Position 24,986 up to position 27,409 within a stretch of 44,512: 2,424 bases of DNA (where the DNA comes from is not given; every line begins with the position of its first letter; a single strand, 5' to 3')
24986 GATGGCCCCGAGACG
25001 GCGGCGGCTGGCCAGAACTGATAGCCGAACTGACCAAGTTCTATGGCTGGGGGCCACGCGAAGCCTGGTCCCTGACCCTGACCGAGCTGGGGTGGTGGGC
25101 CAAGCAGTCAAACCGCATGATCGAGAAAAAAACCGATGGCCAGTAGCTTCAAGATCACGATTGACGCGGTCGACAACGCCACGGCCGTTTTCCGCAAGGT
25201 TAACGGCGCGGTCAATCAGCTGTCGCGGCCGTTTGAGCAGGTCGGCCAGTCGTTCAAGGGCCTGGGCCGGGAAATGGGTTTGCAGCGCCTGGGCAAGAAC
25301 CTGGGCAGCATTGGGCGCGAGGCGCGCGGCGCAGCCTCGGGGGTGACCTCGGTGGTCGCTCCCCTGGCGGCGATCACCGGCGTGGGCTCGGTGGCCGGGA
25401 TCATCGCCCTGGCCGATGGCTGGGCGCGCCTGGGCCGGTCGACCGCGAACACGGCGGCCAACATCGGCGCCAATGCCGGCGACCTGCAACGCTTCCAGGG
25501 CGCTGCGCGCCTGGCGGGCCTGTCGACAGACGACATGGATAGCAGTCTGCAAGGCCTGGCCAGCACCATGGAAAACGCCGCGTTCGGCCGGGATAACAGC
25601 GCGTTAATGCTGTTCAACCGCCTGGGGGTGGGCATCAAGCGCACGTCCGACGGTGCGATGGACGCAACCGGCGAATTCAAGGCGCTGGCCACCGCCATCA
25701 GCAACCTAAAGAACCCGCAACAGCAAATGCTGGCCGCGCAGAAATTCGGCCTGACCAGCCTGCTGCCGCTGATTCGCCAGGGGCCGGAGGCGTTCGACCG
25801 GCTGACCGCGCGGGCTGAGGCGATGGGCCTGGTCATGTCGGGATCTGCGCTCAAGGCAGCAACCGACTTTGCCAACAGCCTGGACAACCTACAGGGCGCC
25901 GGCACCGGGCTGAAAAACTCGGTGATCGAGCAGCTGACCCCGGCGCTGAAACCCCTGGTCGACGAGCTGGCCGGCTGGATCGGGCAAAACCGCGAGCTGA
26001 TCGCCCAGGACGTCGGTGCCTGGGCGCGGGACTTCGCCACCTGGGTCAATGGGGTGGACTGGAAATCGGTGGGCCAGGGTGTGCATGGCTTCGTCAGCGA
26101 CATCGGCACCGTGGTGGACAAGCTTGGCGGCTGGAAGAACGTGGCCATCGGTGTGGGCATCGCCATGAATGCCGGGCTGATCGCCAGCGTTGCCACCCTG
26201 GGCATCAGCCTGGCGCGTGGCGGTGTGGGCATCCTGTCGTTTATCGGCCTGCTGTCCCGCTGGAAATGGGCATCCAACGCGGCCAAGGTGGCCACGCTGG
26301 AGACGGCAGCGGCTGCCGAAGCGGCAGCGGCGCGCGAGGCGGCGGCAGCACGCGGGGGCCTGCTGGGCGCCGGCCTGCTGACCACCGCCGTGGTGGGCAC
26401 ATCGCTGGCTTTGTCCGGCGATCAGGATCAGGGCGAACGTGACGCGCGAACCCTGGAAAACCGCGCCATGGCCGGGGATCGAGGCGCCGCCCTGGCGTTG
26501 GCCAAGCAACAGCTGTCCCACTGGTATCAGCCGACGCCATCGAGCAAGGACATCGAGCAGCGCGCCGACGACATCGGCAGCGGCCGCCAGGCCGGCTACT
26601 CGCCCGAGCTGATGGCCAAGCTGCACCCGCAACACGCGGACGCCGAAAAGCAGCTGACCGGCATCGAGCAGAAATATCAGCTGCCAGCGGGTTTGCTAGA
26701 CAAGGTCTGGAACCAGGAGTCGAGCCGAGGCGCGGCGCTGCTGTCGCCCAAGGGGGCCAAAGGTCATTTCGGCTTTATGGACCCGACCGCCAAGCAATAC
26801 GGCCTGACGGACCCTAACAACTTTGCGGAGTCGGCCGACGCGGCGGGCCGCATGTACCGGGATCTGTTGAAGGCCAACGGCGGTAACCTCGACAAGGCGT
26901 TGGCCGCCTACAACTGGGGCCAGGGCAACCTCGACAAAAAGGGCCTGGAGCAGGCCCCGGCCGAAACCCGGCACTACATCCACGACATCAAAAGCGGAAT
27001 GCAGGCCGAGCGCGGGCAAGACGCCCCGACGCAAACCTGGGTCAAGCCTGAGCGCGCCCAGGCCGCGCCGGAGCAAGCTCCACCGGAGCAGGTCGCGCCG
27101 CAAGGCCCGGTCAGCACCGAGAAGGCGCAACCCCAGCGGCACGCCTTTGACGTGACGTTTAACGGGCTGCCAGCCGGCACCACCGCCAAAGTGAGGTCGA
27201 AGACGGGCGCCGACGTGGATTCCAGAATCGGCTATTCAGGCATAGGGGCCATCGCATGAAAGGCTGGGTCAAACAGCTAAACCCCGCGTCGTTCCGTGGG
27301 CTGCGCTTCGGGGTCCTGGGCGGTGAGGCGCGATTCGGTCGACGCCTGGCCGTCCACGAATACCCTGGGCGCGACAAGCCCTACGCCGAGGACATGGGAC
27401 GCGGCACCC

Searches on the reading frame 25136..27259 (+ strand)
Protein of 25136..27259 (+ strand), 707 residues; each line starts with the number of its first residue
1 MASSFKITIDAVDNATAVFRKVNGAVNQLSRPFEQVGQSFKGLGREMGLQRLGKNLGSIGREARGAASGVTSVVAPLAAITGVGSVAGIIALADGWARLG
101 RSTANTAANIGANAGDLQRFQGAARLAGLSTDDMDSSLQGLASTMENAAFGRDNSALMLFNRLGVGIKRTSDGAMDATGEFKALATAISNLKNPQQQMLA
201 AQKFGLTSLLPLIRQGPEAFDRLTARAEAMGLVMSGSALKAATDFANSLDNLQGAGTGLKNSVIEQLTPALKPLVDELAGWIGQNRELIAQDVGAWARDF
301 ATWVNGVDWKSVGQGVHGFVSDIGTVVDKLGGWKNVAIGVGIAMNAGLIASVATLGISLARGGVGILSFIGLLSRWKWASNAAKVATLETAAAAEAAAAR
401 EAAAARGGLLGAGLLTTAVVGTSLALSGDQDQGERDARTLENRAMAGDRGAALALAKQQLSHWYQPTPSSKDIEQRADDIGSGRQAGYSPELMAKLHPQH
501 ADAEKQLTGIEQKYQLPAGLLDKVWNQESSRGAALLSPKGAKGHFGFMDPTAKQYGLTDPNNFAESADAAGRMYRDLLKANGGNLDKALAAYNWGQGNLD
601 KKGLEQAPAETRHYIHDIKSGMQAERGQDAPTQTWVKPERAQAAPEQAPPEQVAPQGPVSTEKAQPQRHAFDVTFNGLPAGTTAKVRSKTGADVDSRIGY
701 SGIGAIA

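Call 14: search_protein_families(library=phrogs, proteins=[window:25136-27259:+], max_evalue=0.001)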
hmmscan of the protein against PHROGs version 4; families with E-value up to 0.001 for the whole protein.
window:25136-27259:+ (707 aa): 22 families
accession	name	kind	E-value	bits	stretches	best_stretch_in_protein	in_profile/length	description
phrog_2276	-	tail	8.3e-59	200.9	1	1-642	1-636/673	tail length tape measure protein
phrog_2013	-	tail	1.4e-48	167.2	1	60-646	47-602/657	lytic tail protein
phrog_9570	-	tail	3e-31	110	1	49-428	46-455/689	tail length tape measure protein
phrog_8125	-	tail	2.5e-29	103.7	1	78-347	78-332/578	tail length tape measure protein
phrog_342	-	head and packaging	7e-23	81.6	1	505-656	17-186/1235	internal virion protein with endolysin domain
phrog_13338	-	unknown function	5e-22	79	1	64-278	31-244/903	-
phrog_669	-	lysis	9.4e-19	67.3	1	498-666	916-1097/1946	endolysin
phrog_8462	-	tail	2.3e-18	67.3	1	46-406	33-308/672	tail length tape measure protein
phrog_3824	-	unknown function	2.3e-14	54.3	1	50-218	32-201/750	-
phrog_2533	-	unknown function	3.8e-14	52.7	1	467-621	709-867/1130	-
phrog_9388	-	unknown function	7e-14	52.5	1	67-294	28-250/615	-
phrog_12506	-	tail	3e-13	50.8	1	68-247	30-206/218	tail length tape measure protein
phrog_14342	-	tail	1e-11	46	1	512-601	150-239/272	lytic tail fiber protein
phrog_13449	-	other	1.3e-11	45.5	1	505-632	9-129/269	transglycosylase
phrog_1506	-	tail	4.5e-11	42.6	1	499-631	665-803/1269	tail length tape measure protein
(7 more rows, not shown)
